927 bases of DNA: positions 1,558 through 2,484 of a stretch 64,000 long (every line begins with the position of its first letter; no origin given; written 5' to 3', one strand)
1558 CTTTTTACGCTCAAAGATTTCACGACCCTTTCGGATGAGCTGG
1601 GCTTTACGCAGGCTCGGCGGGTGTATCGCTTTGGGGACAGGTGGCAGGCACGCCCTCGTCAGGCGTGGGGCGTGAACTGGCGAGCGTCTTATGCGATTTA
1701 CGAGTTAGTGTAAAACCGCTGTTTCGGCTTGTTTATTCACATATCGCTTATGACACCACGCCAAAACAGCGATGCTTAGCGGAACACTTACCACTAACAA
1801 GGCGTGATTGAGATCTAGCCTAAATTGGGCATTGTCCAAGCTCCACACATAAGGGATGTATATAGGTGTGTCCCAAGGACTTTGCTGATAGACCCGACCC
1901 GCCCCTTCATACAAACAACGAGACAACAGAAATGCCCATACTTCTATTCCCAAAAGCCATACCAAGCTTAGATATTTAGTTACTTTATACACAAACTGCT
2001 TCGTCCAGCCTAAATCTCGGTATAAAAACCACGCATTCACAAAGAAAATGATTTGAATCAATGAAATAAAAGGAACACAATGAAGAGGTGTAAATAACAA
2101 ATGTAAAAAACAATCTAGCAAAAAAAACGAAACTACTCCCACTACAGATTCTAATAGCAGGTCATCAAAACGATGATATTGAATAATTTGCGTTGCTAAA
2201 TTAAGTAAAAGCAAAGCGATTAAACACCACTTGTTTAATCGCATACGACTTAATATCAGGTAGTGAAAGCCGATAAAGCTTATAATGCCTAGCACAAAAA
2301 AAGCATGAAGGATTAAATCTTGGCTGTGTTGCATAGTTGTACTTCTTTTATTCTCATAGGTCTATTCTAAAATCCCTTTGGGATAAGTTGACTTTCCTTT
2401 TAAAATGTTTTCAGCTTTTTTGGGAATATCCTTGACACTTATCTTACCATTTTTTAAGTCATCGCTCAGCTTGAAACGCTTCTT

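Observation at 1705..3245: Tandemly duplicated AT-rich membrane-protein cassette with mosaic conservation (identical 5' flank and 3' coding end, divergent middle) beside a Fur-family regulator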

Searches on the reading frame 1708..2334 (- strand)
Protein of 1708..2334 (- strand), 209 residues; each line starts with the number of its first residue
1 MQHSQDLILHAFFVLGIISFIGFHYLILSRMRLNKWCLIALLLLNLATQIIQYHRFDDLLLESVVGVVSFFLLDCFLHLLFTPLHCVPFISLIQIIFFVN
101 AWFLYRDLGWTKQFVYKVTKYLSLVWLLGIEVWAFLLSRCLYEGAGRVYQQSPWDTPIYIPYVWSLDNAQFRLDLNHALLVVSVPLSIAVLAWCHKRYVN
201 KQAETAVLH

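Call 7: search_protein_families(library=pfam, proteins=[window:1708-2334:-], max_evalue=1)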
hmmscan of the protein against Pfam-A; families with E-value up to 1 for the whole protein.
window:1708-2334:- (209 aa): 0 families

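Call 12: find_homologous_proteins(query=window:1708-2334:-, max_evalue=0.01)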
Query window:1708-2334:- (209 aa): 13 proteins with E <= 0.01 among 120 candidates.
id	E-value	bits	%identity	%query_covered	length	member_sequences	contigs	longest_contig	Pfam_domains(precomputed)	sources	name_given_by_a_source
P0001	3.3e-124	431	92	100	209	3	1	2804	-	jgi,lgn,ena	jgi:hypothetical protein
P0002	8.1e-109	380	94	86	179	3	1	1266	-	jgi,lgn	jgi:hypothetical protein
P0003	3.9e-106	372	82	98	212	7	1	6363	-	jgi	jgi:hypothetical protein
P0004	1.0e-103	364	78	98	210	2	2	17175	-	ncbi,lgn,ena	-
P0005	5.7e-66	240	62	88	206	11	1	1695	-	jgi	-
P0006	1.1e-32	132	50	71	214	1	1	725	-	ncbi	-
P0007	1.1e-28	119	48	71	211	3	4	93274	-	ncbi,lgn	-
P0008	5.3e-28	116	45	71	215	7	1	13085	-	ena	-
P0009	2.6e-27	114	43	76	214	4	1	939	-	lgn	-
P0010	2.1e-26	111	43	68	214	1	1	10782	-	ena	-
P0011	3.4e-26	110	55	53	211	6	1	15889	-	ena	-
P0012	1.3e-22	99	51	53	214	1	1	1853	-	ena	-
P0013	2.3e-22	98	50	55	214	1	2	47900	-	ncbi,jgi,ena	jgi:hypothetical protein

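Call 15: find_encoding_contigs(protein=P0007, flank=6000, max_places=4)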
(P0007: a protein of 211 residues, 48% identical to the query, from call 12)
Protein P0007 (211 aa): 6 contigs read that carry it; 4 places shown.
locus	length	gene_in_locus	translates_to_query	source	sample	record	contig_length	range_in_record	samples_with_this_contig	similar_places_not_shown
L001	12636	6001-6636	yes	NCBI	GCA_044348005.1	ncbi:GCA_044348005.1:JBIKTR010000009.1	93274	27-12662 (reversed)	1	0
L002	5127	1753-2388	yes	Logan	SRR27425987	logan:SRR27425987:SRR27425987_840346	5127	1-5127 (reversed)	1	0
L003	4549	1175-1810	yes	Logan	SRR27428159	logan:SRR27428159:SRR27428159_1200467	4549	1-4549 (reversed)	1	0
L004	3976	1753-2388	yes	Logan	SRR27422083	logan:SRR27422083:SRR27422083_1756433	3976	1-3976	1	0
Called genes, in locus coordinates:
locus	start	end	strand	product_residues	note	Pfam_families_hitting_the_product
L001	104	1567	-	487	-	PF04715:, PF00425:Chorismate_bind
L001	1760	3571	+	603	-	PF00009:GTP_EFTU, PF01926:MMR_HSR1 (faint), PF03144:GTP_EFTU_D2, PF22042:EF-G_D2 (weak), PF00679:EFG_C, PF21018:BipA_C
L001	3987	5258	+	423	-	PF01479:S4 (weak), PF00849:PseudoU_synth_2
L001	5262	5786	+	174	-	PF01475:FUR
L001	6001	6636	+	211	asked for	-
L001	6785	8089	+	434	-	PF10502:Peptidase_S26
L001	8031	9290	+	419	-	PF00155:Aminotran_1_2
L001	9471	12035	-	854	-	PF01368:DHH, PF02272:DHHA1, PF17768:RecJ_OB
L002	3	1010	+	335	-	?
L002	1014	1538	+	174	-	PF01475:FUR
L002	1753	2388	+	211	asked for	-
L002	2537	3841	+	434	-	PF10502:Peptidase_S26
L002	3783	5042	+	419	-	PF00155:Aminotran_1_2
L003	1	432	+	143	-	?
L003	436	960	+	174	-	PF01475:FUR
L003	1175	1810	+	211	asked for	-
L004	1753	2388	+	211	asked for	-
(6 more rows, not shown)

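Call 16: find_encoding_contigs(protein=P0004, flank=6000, max_places=4)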
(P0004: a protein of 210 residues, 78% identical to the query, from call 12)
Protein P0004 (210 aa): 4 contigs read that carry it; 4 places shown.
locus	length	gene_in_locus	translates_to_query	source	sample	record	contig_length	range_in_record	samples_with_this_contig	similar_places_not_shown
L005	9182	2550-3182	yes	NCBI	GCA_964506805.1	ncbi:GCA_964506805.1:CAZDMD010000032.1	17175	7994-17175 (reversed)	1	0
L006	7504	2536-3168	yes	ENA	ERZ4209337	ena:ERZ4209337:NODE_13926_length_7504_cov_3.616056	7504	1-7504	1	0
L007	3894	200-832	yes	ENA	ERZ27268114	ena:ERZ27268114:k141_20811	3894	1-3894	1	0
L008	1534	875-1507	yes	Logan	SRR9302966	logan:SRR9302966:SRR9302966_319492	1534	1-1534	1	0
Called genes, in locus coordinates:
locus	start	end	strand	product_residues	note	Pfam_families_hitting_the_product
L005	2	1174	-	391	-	?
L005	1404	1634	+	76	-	-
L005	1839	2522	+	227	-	-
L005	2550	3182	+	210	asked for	-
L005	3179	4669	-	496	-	PF02321:OEP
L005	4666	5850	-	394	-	PF25919:BSH_CusB (faint), PF00364:Biotin_lipoyl (faint), PF25917:BSH_RND, PF25973:BSH_CzcB (weak), PF25984:BSH_YknX, PF25876:HH_MFP_RND (faint), PF25881:HH_YBHG (weak)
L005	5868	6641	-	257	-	PF02463:SMC_N (weak), PF00005:ABC_tran, PF13304:AAA_21 (faint)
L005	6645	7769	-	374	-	PF12704:MacB_PCD, PF02687:FtsX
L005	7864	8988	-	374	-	PF12704:MacB_PCD, PF02687:FtsX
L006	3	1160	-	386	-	?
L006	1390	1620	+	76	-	-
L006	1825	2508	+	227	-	-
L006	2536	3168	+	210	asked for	-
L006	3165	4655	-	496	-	PF02321:OEP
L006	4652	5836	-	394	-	PF25919:BSH_CusB (faint), PF00364:Biotin_lipoyl (faint), PF25917:BSH_RND, PF25973:BSH_CzcB (weak), PF25984:BSH_YknX, PF25876:HH_MFP_RND (faint), PF25881:HH_YBHG (weak)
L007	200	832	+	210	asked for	-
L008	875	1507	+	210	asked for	-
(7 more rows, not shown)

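Call 17: find_related_loci(query=A2, collection=genome_contigs, flank=8000)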
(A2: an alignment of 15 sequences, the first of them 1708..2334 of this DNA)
Query A2 (209 aa) in genome_contigs; peptide patterns used: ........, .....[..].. (x = any residue, [..] = any of these).
19 stretches matched a pattern; 5 encode a relative of the query (tblastn E <= 1e-3); 5 distinct loci.
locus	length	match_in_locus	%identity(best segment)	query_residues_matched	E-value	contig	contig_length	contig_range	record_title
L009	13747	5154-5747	92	12-209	1e-114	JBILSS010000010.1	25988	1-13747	MAG: Vampirovibrionales bacterium isolate ME2018-07-03_3300044637_group8_bin134 Rohwer_bin1413_scaffold_801_c1, whole ge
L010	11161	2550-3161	78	1-204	9e-105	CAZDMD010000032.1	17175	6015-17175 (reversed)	MAG TPA_asm: uncultured Vampirovibrionales bacterium isolate SRP278252_co3_622 genome assembly, contig: NODE_5956_length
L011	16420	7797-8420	80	1-203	1e-102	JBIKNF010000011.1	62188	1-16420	MAG: Vampirovibrionales bacterium isolate ME2014-09-21_3300035681_group5_bin84 Rohwer_bin1408_scaffold_153_c1, whole gen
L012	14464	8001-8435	48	61-209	1e-35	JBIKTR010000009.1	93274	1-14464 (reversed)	MAG: Vampirovibrionales bacterium isolate ME2015-07-30_3300044647_group6_bin122 Rohwer_bin1410_scaffold_53_c1, whole gen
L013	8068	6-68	81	182-202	5e-7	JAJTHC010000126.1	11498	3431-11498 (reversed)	MAG: Vampirovibrionales bacterium isolate CoA8N_M69.1 k141_1005564, whole genome shotgun sequence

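Call 21: search_protein_families(library=pfam, proteins=[L009:3588-4325:+, L005:1839-2519:+, L005:1404-1631:+], max_evalue=5)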
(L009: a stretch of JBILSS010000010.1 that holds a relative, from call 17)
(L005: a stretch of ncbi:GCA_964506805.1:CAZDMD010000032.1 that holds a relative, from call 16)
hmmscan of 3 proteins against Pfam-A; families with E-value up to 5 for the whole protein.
L009:3588-4325:+ (246 aa): 1 family
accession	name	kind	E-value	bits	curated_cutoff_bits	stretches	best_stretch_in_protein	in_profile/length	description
PF02606.20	LpxK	-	0.18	11.3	27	1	49-118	194-264/328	Tetraacyldisaccharide-1-P 4'-kinase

L005:1839-2519:+ (227 aa): 0 families

L005:1404-1631:+ (76 aa): 0 families

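Call 24: find_homologous_proteins(query=L009:3588-4325:+, max_evalue=0.01)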
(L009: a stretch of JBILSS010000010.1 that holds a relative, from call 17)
Query L009:3588-4325:+ (246 aa): 12 proteins with E <= 0.01 among 269 candidates.
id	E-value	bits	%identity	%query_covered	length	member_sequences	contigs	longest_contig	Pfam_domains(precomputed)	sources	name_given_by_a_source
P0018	1.8e-155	534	100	96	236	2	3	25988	-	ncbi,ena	-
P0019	2.2e-132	458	89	96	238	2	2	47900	-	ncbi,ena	-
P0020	2.9e-118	412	83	96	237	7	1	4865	-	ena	-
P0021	1.7e-107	377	79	90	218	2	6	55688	-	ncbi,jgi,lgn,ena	jgi:hypothetical protein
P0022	2.6e-98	347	73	94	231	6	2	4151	-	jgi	jgi:hypothetical protein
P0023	1.7e-96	341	74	94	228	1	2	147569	-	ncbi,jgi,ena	jgi:hypothetical protein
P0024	1.7e-94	334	71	94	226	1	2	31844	-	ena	-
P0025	8.3e-94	332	71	94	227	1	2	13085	-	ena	-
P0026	2.0e-49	186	68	56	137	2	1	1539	-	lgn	-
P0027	2.2e-47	180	49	72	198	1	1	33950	-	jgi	jgi:hypothetical protein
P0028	1.3e-43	167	48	74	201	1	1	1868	-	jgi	jgi:hypothetical protein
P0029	3.1e-42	163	48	71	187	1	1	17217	-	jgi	jgi:hypothetical protein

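Call 25: search_solved_structures(query=L009:3588-4325:+, max_evalue=10)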
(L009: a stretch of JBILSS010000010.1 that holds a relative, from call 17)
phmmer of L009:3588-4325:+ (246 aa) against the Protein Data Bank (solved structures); distinct sequences matched with E-value up to 10: 0.

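Call 26: search_protein_families(library=ncbifam, proteins=[L009:3588-4325:+, L005:1839-2519:+, window:1708-2334:-], max_evalue=5)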
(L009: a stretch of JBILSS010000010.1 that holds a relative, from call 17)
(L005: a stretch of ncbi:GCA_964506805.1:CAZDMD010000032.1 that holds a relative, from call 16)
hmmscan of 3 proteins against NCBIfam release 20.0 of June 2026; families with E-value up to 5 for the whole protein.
L009:3588-4325:+ (246 aa): 0 families

L005:1839-2519:+ (227 aa): 0 families

window:1708-2334:- (209 aa): 1 family
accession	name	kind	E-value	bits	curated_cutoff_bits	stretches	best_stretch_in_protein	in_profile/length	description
NF053722.1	Cg1360_fam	equivalog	0.043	13.7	40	1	92-142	76-126/128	Cg1360 family ATP-synthase-associated protein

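Call 27: find_encoding_contigs(protein=P0019, flank=6000, max_places=2)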
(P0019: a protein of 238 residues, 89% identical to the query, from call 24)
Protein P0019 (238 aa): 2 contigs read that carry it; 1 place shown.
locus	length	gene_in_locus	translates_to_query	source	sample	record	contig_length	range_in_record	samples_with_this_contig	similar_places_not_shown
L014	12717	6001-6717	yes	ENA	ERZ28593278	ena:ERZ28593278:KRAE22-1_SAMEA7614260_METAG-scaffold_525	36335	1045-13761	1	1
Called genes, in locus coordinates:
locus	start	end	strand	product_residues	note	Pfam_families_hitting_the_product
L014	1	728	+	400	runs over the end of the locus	-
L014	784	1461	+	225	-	PF00929:RNase_T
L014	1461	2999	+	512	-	PF00933:Glyco_hydro_3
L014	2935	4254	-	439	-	-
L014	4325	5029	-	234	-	PF10677:DUF2490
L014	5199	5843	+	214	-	-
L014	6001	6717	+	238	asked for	-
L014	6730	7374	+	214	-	-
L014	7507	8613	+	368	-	PF00365:PFK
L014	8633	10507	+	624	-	PF00664:ABC_membrane, PF00005:ABC_tran, PF02463:SMC_N (weak)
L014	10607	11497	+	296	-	PF01634:HisG, PF08029:HisG_C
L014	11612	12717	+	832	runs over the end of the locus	PF00133:tRNA-synt_1, PF01921:tRNA-synt_1f (faint), PF01406:tRNA-synt_1e (faint), PF09334:tRNA-synt_1g, PF13603:tRNA-synt_1_2, PF00133:tRNA-synt_1, PF09334:tRNA-synt_1g, PF08264:Anticodon_1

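Call 28: find_encoding_contigs(protein=P0021, flank=6000, max_places=3)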
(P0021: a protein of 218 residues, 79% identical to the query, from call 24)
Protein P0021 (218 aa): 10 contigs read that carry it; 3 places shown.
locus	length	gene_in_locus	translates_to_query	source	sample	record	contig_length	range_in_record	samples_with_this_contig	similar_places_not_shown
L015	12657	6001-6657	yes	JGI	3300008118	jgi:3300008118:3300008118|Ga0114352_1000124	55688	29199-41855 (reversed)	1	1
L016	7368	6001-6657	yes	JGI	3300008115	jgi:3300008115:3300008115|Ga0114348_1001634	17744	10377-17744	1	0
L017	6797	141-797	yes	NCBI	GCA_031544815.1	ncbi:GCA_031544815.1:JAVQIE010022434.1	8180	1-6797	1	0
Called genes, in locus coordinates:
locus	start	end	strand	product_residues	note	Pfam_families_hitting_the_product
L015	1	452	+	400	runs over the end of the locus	-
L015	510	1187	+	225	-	PF00929:RNase_T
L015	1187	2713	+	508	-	PF00933:Glyco_hydro_3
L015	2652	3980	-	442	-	-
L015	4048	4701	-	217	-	PF10677:DUF2490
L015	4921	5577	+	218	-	-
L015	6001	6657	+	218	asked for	-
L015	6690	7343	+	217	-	-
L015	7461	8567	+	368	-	PF00365:PFK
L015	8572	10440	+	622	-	PF00664:ABC_membrane, PF00005:ABC_tran, PF02463:SMC_N (weak)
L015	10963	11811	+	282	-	-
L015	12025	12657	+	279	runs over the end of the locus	-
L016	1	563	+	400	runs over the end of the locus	-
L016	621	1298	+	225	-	PF00929:RNase_T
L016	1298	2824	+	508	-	PF00933:Glyco_hydro_3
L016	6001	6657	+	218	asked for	-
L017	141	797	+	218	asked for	-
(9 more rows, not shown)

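Call 29: find_encoding_contigs(protein=P0023, flank=6000, max_places=2)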
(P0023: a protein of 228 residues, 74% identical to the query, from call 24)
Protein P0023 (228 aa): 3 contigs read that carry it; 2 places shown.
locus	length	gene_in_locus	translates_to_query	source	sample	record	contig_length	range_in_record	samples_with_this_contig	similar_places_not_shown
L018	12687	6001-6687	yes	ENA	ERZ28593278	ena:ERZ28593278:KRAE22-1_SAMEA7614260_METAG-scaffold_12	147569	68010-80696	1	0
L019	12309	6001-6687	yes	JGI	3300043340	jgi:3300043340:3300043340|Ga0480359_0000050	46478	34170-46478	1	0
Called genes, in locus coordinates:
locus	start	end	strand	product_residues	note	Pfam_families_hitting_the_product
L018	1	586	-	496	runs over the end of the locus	-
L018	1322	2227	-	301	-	PF01063:Aminotran_4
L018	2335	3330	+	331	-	PF00480:ROK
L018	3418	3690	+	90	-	-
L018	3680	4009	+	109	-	PF13560:HTH_31, PF01381:HTH_3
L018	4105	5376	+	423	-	PF01479:S4 (weak), PF00849:PseudoU_synth_2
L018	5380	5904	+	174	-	PF01475:FUR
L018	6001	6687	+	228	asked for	-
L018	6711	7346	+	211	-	-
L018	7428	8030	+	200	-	-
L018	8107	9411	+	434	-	PF10502:Peptidase_S26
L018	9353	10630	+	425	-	PF00155:Aminotran_1_2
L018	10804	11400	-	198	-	PF07963:N_methyl (faint)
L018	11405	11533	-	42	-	-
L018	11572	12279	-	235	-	PF07963:N_methyl (faint)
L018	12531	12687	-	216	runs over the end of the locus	-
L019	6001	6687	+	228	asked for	-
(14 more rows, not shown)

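Call 30: find_encoding_contigs(protein=P0027, flank=6000, max_places=2)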
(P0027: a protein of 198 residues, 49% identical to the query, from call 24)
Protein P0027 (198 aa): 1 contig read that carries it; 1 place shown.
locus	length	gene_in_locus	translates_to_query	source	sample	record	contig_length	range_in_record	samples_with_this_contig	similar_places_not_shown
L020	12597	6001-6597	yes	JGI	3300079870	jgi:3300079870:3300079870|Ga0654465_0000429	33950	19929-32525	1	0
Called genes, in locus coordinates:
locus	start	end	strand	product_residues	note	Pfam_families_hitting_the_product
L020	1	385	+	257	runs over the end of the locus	PF00188:CAP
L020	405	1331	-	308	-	-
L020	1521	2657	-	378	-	-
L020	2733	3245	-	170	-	-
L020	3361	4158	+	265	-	PF02405:MlaE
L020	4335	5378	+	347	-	-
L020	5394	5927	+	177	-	-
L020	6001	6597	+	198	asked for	-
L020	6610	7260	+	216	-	-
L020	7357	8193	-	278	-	PF07610:DUF1573, PF22544:HYDIN_VesB_CFA65-like_Ig, PF00034:Cytochrom_C (weak), PF13442:Cytochrome_CBB3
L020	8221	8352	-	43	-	-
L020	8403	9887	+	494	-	PF09992:NAGPA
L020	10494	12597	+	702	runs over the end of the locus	-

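Call 37: search_protein_families(library=phrogs, proteins=[P0018, P0023, L020:4335-5375:+, window:1708-2334:-, L020:5394-5924:+], max_evalue=1)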
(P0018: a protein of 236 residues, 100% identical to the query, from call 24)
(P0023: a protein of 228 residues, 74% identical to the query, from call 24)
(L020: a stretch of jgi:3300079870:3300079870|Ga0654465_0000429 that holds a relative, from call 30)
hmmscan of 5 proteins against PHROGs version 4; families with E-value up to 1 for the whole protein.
P0018 (236 aa): 1 family
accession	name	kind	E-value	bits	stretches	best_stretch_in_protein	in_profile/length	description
phrog_25808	-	unknown function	0.085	13.5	1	124-225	58-163/234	-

P0023 (228 aa): 1 family
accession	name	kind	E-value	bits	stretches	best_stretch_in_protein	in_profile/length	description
phrog_16056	-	unknown function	0.23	11.7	1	45-71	99-125/295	-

L020:4335-5375:+ (347 aa): 3 families
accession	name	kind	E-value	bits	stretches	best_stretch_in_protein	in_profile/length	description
phrog_80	-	head and packaging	0.0071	16.6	1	19-173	39-190/607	head maturation protease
phrog_4011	-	tail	0.05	13.6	1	52-139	212-286/315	baseplate protein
phrog_34136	-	unknown function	0.17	13.3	1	251-292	7-47/87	-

window:1708-2334:- (209 aa): 2 families
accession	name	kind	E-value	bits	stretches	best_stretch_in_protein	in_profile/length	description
phrog_9445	-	unknown function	0.017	16.2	1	29-45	35-51/55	-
phrog_25199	-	unknown function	0.072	14.1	1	46-63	14-31/37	-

L020:5394-5924:+ (177 aa): 0 families

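Call 38: search_protein_families(library=padloc, proteins=[P0018, P0023, L020:4335-5375:+, window:1708-2334:-, L020:5394-5924:+], max_evalue=1)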
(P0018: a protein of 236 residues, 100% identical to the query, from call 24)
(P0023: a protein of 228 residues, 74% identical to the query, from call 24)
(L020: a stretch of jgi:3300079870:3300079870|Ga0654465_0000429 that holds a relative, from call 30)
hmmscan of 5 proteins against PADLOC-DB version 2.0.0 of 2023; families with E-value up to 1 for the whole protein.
P0018 (236 aa): 1 family
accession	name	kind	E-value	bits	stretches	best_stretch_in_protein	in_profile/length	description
PDLC04815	PDC-S02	-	0.031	11.6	1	34-147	101-208/346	-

P0023 (228 aa): 0 families

L020:4335-5375:+ (347 aa): 0 families

window:1708-2334:- (209 aa): 0 families

L020:5394-5924:+ (177 aa): 0 families
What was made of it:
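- There are no PADLOC or PHROG hits (calls 37, 38).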

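Call 39: predict_structure(alignment_id=A3)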
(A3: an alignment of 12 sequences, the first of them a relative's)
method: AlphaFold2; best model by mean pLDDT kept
length: 236 residues; sequences in the alignment: 12
mean_pLDDT: 74.0   pTM: 0.73
mean pLDDT of the five models: 74.0, 66.8, 65.1, 62.2, 59.7
residues with pLDDT >= 90: 86; 70-90: 70; 50-70: 26; < 50: 54
segments of 3 or more residues with pLDDT < 50: 1-4, 7-14, 18-34, 157-181
pLDDT, mean of each block of 10 residues (from residue 1): 42 48 30 61 94 94 93 96 95 89 79 82 85 70 84 62 40 41 70 89 95 96 78 58
secondary structure, 60 per line:
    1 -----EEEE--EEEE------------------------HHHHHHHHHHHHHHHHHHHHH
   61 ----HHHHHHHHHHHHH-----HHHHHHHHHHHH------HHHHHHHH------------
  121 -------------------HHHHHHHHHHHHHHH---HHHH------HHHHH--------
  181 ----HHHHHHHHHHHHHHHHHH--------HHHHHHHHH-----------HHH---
elements in order: E6-9 E12-15 H40-60 H65-77 H83-94 H101-108 H140-154 H158-161 H168-172 H185-202 H211-219

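Call 42: fold_search(model_id=the predicted structure, library=pdb)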
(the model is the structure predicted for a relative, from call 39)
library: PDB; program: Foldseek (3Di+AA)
matches with E <= 10: 119; with E <= 0.001: 0
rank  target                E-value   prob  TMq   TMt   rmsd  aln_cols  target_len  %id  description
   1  6adb_B                9.1e-02  0.35  0.19  0.13  15.6       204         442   11  Crystal structure of the E148N mutant CLC-ec1 in 20mM bromide (released 2019-08-28)
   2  7cvs_B                1.3e-01  0.38  0.22  0.14  15.4       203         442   10  Crystal structure of the C85A/L194A mutant CLC-ec1 with Fab fragment (released 2021-09-01)
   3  4kjp_A                1.3e-01  0.28  0.20  0.13  15.4       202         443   12  Structure of the CLC-ec1 deltaNC construct in the absence of halide (released 2013-08-21)
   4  3ejy_B                1.7e-01  0.38  0.22  0.14  15.4       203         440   10  Structure of E203H mutant of E.coli Cl-/H+ antiporter, CLC-ec1 (released 2009-02-17)
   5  7cvs_A                1.9e-01  0.28  0.20  0.13  15.7       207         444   10  Crystal structure of the C85A/L194A mutant CLC-ec1 with Fab fragment (released 2021-09-01)
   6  3ejy_A                2.0e-01  0.35  0.22  0.14  15.3       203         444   10  Structure of E203H mutant of E.coli Cl-/H+ antiporter, CLC-ec1 (released 2009-02-17)
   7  2ht2_B                2.5e-01  0.30  0.22  0.14  15.6       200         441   11  Structure of the Escherichia coli ClC chloride channel Y445H mutant and Fab complex (released 2006-09-19)
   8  2htl_A                2.6e-01  0.21  0.19  0.12  14.7       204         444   11  Structure of the Escherichia coli ClC chloride channel Y445F mutant and Fab complex (released 2006-09-19)
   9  2htl_B                2.8e-01  0.16  0.18  0.11  14.9       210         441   10  Structure of the Escherichia coli ClC chloride channel Y445F mutant and Fab complex (released 2006-09-19)
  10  2ht3_B                3.0e-01  0.25  0.22  0.14  15.1       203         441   10  Structure of the Escherichia coli ClC chloride channel Y445L mutant and Fab complex (released 2006-09-19)
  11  2r9h_A                3.0e-01  0.18  0.19  0.12  15.6       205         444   11  Crystal Structure of Q207C Mutant of CLC-ec1 in complex with Fab (released 2007-11-20)
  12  4kk9_A                3.2e-01  0.25  0.22  0.14  15.2       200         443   10  Structure of the E148A mutant of CLC-ec1 deltaNC construct in 100mM fluoride and 2mM Bromide (released 2013-08-21)
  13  2ht2_A                3.3e-01  0.25  0.22  0.14  15.5       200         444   11  Structure of the Escherichia coli ClC chloride channel Y445H mutant and Fab complex (released 2006-09-19)
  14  6k5i_B                4.0e-01  0.14  0.18  0.12  15.4       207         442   11  Crystal structure of the E148D/R147A/F317A mutant CLC-ec1 in the presence of 20 mM NaBr (released 2019-08-28)
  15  6k5i_A                5.4e-01  0.13  0.19  0.12  15.7       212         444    9  Crystal structure of the E148D/R147A/F317A mutant CLC-ec1 in the presence of 20 mM NaBr (released 2019-08-28)
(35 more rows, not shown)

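Call 45: search_dna_similar(query=P0023, collection=phages, mode=protein, max_evalue=1, max_rows=15)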
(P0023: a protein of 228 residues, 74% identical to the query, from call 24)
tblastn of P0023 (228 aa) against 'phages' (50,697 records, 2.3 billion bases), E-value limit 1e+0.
No match.

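Call 46: search_dna_similar(query=P0023, collection=plasmids, mode=protein, max_evalue=1, max_rows=15)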
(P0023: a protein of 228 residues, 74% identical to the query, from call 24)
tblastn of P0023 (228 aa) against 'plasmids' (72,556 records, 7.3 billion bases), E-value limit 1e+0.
No match.
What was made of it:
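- Tried and rejected: tblastn of X against phage and plasmid collections gave no match, so there is no evidence of a phage or plasmid origin (calls 45, 46).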
